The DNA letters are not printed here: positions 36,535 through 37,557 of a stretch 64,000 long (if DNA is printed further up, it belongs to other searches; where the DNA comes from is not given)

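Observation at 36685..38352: Stand-alone radical SAM/SPASM enzyme fused to a MazG-type nucleotide pyrophosphohydrolase domain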

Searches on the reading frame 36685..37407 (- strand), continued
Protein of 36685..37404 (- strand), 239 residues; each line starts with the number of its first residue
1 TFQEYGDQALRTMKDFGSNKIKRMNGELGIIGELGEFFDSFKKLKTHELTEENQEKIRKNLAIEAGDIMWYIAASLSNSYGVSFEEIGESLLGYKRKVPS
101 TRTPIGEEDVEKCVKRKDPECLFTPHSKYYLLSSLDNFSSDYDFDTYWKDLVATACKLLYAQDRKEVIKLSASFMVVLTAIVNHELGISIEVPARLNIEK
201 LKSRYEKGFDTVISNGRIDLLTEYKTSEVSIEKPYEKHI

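Call 54: search_dna_similar(query=window:36685-37404:-, collection=phages, mode=protein, max_evalue=0.001, max_rows=25)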
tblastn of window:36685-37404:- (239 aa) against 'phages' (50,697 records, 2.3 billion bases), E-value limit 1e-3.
No match.

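Call 55: search_protein_families(library=ncbifam, proteins=[P0140, P0143], max_evalue=0.01)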
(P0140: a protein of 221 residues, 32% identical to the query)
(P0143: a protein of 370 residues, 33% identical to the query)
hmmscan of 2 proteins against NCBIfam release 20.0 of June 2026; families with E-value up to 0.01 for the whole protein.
P0140 (221 aa): 0 families

P0143 (370 aa): 0 families

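Call 59: search_solved_structures(query=A5, max_evalue=0.01, show_alignments=1)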
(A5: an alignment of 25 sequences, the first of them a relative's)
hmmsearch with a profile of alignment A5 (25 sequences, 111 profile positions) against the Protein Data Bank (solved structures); distinct sequences matched with E-value up to 0.01: 12.
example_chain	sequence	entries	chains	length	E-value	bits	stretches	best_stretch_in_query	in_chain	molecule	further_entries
3crc_A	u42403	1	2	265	2.2e-09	40.2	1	42-96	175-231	Protein mazG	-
3cra_A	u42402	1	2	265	2.2e-09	40.2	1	42-96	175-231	Protein mazG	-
2gta_A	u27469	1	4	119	3.1e-06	30.1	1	3-103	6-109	Hypothetical protein ypjD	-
6sqw_A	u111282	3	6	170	1.1e-05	28.4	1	19-100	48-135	dCTP pyrophosphatase 1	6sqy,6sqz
2a3q_A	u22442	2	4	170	1.1e-05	28.4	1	19-100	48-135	hypothetical protein | Protein RS21-C6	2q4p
2q73_A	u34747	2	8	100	1.7e-05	27.7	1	23-83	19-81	Hypothetical protein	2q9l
2q5z_A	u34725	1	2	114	4e-05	26.5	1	23-82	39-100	Hypothetical protein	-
5ie9_A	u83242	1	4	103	4.4e-05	26.4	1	26-93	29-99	Nucleotide pyrophosphohydrolase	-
7mu5_A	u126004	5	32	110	0.00034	23.5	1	18-95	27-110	dCTP pyrophosphatase 1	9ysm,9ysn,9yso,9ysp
2oie_A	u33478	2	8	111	0.00041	23.3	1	19-81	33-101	RS21-C6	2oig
2yxh_A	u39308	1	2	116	0.00059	22.7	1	31-102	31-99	MazG-related protein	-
4qgp_A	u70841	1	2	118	0.00081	22.3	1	27-96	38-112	pyrophosphatase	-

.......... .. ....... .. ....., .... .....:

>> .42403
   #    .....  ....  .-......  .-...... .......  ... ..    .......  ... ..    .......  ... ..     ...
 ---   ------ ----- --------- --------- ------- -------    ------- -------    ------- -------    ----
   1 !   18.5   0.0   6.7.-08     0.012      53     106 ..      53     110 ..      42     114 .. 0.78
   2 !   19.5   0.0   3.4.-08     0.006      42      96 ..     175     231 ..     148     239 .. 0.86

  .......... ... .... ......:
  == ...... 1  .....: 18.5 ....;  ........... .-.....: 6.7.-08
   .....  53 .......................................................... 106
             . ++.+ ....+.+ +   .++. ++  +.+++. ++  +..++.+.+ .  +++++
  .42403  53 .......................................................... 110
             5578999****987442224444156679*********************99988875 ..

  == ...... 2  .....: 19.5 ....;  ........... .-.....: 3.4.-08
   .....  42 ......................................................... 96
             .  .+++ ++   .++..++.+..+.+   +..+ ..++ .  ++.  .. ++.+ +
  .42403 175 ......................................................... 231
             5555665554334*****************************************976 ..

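Call 60: search_protein_families(library=pfam, alignment_id=A5, max_evalue=0.001)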
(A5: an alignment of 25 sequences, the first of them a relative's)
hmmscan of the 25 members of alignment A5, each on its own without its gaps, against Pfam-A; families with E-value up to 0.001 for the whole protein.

A. member 1, P0175 (115 aa): 1 family
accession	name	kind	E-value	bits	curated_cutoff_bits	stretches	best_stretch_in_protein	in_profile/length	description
PF03819.22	MazG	-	3.4e-11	43.7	22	1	32-105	7-74/74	MazG nucleotide pyrophosphohydrolase domain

B. families by the number of members that match (of 25 scanned): 4 families
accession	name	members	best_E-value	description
PF03819.22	MazG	25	7.4e-14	MazG nucleotide pyrophosphohydrolase domain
PF12643.12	MazG-like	4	3.5e-06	MazG-like family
PF08761.16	dUTPase_2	1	0.00021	dUTPase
PF14747.11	DUF4473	1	0.0009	Domain of unknown function (DUF4473)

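Call 75: search_protein_families(library=padloc, proteins=[P0140, P0143], max_evalue=0.01)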
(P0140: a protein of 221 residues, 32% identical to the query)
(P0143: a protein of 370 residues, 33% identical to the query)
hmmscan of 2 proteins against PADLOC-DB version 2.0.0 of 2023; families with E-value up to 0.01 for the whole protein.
P0140 (221 aa): 0 families

P0143 (370 aa): 0 families

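Call 83: search_protein_families(library=phrogs, proteins=[window:36685-37404:-, P0140], max_evalue=0.001)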
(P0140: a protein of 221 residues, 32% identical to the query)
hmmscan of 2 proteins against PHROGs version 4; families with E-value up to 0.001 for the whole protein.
window:36685-37404:- (239 aa): 2 families
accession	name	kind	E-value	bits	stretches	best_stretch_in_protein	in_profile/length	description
phrog_229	-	other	1.3e-15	58.5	1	1-87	249-333/533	MazG-like pyrophosphatase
phrog_22758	-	other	4.6e-05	24.2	1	10-76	117-181/221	MazG-like pyrophosphatase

P0140 (221 aa): 2 families
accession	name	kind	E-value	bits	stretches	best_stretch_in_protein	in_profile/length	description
phrog_229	-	other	1.4e-15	58.5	1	9-217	248-375/533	MazG-like pyrophosphatase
phrog_22758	-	other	5.8e-09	37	1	35-98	133-193/221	MazG-like pyrophosphatase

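Call 84: fold_search(model_id=the predicted structure, library=viral)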
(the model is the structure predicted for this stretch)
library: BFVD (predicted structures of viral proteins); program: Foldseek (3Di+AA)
matches with E <= 10: 283; with E <= 0.001: 4
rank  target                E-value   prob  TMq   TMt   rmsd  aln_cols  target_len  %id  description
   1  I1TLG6                2.0e-06  1.00  0.49  0.64   9.7       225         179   20  Putative MazG nucleotide pyrophosphohydrolase [Bacillus phage PBC1]
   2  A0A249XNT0            9.5e-05  1.00  0.49  0.71   9.2       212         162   20  Nucleotide pyrophosphohydrolase [Brevibacterium phage LuckyBarnes]
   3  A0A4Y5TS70            1.5e-04  1.00  0.51  0.57   8.3       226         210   18  (no name in the UniProt tables at hand)
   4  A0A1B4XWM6            2.1e-04  1.00  0.50  0.52  12.6       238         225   19  NTP pyrophosphohydrolase MazG-like domain-containing protein [Tenacibaculum phage pT24]
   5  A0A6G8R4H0            2.9e-03  1.00  0.41  0.47  15.9       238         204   13  (no name in the UniProt tables at hand)
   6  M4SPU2                4.5e-03  1.00  0.41  0.49  14.9       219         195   15  Nucleoside triphosphate pyrophosphohydrolase [Cellulophaga phage phiST]
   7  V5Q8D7                4.5e-03  1.00  0.45  0.47  14.6       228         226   15  Uncharacterized protein [Xylella phage Sano]
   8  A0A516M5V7            1.5e-02  1.00  0.39  0.52  10.7       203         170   15  (no name in the UniProt tables at hand)
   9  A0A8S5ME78            2.1e-02  1.00  0.44  0.48  16.0       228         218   11  dUTPase [Siphoviridae sp. ctYh54]
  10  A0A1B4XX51            4.5e-02  0.69  0.21  0.18  22.6       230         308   14  Uncharacterized protein [Tenacibaculum phage pT24]
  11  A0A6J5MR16            7.9e-02  0.97  0.24  0.43   8.1       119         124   23  MazG Predicted pyrophosphatase [uncultured Caudovirales phage]
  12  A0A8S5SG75            8.3e-02  1.00  0.30  0.32  11.6       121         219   29  NTP-PPase-like protein [Siphoviridae sp. ctzyE57]
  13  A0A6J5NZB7            9.6e-02  0.20  0.16  0.11  18.9       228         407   12  Phage head morphogenesis domain [uncultured Caudovirales phage]
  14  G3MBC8                1.1e-01  0.98  0.44  0.40  12.9       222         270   11  Gp58 [Bacillus phage G]
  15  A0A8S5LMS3            1.6e-01  0.90  0.39  0.43  10.2       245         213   11  Uncharacterized protein [Podoviridae sp. ctiuS14]
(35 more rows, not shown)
